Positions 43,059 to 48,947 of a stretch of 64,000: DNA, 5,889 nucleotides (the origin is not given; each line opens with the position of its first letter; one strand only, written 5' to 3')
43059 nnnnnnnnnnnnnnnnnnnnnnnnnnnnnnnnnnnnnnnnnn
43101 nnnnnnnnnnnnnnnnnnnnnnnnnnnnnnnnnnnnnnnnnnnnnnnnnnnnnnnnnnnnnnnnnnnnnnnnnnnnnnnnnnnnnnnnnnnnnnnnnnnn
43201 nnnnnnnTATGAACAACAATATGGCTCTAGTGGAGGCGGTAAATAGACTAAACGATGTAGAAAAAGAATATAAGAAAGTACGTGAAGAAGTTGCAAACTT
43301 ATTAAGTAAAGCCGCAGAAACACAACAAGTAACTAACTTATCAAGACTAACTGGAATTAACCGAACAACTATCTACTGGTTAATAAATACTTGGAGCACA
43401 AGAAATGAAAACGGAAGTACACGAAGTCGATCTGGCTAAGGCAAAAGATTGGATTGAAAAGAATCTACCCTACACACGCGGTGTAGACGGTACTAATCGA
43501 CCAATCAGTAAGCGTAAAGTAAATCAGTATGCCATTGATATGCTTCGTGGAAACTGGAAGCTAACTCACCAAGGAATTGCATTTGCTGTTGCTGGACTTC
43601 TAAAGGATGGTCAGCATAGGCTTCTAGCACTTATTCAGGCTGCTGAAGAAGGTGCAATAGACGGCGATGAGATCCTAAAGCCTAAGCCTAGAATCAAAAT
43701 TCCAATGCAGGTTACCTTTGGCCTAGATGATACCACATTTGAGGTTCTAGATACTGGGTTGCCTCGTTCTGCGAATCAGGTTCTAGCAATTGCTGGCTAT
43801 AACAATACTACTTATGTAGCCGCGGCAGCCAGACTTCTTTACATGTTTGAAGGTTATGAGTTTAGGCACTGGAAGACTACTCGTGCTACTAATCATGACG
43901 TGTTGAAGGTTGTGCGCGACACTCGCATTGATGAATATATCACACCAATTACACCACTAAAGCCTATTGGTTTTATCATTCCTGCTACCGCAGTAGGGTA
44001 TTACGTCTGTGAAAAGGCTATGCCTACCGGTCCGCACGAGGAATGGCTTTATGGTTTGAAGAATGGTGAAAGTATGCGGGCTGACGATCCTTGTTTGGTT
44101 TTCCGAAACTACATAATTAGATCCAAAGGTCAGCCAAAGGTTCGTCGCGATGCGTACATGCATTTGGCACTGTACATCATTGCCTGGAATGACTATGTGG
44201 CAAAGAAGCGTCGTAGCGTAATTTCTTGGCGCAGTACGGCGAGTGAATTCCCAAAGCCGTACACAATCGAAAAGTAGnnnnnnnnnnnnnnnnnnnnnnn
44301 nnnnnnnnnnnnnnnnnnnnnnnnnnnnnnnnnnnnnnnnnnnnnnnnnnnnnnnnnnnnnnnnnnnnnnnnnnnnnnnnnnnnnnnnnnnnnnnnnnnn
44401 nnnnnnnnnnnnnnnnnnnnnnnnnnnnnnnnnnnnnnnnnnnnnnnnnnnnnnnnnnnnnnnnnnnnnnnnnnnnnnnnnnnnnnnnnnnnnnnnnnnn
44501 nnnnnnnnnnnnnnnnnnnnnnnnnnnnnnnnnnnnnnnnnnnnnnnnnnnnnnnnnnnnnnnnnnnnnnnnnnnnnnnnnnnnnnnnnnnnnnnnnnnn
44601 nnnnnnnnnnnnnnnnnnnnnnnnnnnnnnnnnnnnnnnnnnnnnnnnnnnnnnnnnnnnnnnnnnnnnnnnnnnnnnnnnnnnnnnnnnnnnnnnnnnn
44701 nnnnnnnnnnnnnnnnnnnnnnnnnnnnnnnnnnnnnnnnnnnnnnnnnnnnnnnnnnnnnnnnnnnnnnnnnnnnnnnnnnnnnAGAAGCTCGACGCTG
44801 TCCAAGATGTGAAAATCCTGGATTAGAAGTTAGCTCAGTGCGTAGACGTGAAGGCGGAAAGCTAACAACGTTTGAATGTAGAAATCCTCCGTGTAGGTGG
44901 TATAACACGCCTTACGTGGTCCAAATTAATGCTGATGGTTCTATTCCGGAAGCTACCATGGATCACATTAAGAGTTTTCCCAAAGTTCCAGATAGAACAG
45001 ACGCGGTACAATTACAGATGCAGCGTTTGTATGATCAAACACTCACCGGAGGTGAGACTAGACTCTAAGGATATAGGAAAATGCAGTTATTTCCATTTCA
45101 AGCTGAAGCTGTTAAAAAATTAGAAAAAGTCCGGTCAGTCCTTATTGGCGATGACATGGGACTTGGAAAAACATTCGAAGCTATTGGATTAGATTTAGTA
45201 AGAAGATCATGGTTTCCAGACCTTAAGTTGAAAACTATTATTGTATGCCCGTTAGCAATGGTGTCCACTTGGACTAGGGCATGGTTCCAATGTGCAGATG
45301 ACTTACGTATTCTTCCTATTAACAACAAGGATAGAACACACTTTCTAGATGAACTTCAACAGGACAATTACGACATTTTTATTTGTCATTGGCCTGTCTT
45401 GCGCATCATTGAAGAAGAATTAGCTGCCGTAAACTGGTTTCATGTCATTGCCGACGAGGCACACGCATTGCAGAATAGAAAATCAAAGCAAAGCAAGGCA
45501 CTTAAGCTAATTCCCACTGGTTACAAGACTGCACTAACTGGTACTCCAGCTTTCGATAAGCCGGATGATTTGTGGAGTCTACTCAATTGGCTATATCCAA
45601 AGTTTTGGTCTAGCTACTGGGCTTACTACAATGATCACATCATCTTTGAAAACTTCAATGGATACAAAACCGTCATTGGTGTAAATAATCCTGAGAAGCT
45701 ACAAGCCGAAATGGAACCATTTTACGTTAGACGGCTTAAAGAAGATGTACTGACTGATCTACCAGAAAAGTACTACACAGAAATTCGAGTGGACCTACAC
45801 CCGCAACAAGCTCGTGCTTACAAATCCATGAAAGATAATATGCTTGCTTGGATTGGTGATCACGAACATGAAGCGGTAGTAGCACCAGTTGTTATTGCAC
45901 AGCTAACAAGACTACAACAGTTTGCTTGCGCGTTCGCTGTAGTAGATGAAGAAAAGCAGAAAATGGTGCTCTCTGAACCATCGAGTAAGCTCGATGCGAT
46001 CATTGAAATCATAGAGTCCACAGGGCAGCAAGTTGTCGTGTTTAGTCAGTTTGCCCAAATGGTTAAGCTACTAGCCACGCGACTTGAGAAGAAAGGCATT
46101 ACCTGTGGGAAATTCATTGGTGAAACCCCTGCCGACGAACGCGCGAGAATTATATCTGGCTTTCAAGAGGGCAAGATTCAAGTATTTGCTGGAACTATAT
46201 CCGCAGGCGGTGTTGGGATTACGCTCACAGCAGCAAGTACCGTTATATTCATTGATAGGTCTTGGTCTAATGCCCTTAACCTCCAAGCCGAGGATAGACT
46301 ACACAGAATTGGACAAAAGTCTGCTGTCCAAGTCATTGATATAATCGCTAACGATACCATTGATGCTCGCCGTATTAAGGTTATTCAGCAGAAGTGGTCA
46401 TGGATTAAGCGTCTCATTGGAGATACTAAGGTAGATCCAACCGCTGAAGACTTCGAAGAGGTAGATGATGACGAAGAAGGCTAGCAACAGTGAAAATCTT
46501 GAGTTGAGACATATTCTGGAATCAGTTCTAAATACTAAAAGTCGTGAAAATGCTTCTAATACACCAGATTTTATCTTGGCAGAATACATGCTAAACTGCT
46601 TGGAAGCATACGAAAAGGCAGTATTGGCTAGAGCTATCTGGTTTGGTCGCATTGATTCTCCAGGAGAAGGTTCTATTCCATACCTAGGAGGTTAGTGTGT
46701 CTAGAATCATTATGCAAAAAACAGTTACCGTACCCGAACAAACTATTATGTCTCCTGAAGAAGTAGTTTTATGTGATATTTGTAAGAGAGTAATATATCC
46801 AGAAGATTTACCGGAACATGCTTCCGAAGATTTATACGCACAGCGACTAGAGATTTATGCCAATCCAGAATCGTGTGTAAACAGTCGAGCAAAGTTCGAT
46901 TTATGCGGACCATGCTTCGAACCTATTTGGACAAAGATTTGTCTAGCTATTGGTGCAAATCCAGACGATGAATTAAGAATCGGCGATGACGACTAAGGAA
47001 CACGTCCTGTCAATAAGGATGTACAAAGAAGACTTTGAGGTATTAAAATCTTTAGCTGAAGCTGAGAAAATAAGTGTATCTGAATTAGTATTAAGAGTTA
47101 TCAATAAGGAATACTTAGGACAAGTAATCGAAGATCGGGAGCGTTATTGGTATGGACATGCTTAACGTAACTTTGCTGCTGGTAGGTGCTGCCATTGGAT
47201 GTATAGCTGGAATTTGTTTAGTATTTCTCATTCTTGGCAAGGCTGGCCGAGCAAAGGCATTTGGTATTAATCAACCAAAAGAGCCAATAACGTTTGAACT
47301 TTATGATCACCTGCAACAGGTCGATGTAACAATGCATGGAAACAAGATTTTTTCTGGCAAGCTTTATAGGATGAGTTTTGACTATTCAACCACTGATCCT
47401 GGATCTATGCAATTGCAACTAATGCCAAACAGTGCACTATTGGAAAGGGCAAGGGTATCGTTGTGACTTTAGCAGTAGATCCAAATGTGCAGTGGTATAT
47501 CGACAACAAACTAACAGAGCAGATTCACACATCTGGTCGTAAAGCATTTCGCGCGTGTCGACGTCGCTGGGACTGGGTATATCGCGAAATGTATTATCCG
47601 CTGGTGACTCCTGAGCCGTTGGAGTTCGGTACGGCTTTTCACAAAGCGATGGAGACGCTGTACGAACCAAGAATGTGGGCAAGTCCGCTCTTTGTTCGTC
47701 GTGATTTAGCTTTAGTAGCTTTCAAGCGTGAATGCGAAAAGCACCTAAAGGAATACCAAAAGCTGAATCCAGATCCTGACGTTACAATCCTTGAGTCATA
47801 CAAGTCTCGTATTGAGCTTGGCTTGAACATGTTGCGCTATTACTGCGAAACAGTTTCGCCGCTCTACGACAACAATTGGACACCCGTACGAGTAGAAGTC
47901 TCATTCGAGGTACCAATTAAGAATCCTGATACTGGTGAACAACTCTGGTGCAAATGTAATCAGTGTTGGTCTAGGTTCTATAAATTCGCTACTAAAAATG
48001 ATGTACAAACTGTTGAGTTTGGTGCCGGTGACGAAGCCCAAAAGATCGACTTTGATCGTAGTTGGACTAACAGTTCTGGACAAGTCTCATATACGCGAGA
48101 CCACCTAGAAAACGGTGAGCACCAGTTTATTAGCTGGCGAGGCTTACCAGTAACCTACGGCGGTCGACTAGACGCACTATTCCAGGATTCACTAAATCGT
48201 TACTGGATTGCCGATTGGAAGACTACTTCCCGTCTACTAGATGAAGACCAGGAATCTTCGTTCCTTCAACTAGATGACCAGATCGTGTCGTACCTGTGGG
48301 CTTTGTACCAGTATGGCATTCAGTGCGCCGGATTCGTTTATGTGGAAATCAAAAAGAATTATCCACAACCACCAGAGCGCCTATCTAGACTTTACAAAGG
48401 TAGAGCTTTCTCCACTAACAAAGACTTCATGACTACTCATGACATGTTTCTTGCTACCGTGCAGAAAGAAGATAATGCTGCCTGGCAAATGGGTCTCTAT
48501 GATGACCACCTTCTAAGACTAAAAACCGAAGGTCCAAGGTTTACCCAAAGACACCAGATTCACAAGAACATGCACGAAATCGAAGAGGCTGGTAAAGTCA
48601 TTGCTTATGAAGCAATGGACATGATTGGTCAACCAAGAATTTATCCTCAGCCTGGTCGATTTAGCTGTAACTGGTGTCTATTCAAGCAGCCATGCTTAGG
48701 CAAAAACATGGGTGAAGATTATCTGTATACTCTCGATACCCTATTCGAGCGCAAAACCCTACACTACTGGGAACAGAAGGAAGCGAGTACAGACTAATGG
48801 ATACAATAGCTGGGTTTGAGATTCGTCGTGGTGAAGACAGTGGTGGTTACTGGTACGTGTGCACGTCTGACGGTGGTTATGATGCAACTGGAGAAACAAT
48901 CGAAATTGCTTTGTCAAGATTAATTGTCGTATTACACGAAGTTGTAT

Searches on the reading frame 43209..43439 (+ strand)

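Call 24: search_protein_families(library=pfam, proteins=[window:43209-43439:+], max_evalue=0.01)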
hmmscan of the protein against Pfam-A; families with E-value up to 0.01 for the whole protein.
window:43209-43439:+ (76 aa): 1 family
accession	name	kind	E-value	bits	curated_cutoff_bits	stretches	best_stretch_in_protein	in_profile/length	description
PF13551.12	HTH_29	-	0.0063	17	28.1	1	32-75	5-50/64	Winged helix-turn helix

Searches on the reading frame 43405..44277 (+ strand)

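Call 10: search_protein_families(library=phrogs, proteins=[window:43405-44277:+], max_evalue=0.001)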
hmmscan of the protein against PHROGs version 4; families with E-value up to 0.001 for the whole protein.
window:43405-44277:+ (290 aa): 1 family
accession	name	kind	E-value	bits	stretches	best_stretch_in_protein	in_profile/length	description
phrog_5931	-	unknown function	2e-46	159.8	1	3-287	10-279/282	-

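Call 24: search_protein_families(library=pfam, proteins=[window:43405-44277:+], max_evalue=0.01)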
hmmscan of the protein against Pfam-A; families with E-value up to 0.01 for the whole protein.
window:43405-44277:+ (290 aa): 0 families

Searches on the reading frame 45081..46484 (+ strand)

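Call 10: search_protein_families(library=phrogs, proteins=[window:45081-46484:+], max_evalue=0.001)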
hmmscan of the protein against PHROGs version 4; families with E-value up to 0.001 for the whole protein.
window:45081-46484:+ (467 aa): 9 families
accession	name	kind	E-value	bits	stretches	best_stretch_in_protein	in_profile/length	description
phrog_62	-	DNA, RNA and nucleotide metabolism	1.2e-111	375.4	1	1-463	695-1149/1881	DNA helicase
phrog_29996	-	unknown function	9.9e-43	147.3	1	11-439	736-1157/1189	-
phrog_16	-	DNA, RNA and nucleotide metabolism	2.1e-16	60.3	1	1-439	271-616/986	DNA helicase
phrog_1685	-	unknown function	3.5e-11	42.1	1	356-451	1458-1554/2278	-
phrog_23807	-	unknown function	3.5e-10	39.3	0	284-447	501-677/1053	-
phrog_11801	-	other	1.4e-08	33.4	1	2-66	866-928/2269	DNA methyltransferase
phrog_11354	-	unknown function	4.9e-08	33.7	1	359-447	17-106/116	-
phrog_9690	-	DNA, RNA and nucleotide metabolism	0.00019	21.6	0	319-424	163-271/306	DNA helicase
phrog_26785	-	unknown function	0.00091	18.3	0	2-65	249-312/1087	-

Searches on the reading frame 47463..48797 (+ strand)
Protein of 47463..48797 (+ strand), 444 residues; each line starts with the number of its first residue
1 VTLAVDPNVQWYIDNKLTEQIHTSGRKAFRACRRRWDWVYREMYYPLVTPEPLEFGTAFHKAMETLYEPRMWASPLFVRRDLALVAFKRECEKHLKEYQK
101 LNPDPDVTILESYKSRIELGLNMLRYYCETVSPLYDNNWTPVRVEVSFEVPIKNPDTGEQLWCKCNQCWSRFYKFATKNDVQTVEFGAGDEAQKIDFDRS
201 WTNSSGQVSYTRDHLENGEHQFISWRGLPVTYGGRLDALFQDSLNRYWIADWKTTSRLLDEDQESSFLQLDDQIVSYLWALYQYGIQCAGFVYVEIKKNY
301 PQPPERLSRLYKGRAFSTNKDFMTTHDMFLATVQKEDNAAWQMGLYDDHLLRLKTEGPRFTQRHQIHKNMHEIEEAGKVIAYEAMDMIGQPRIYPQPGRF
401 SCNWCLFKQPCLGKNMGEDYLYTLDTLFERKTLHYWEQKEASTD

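Call 10: search_protein_families(library=phrogs, proteins=[window:47463-48797:+], max_evalue=0.001)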
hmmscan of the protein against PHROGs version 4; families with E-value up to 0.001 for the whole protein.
window:47463-48797:+ (444 aa): 2 families
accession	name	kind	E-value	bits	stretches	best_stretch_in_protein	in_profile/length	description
phrog_1218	-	DNA, RNA and nucleotide metabolism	1.8e-36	127.1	2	229-429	137-347/364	exonuclease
phrog_69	-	DNA, RNA and nucleotide metabolism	0.00088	19.4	0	24-153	93-201/501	exonuclease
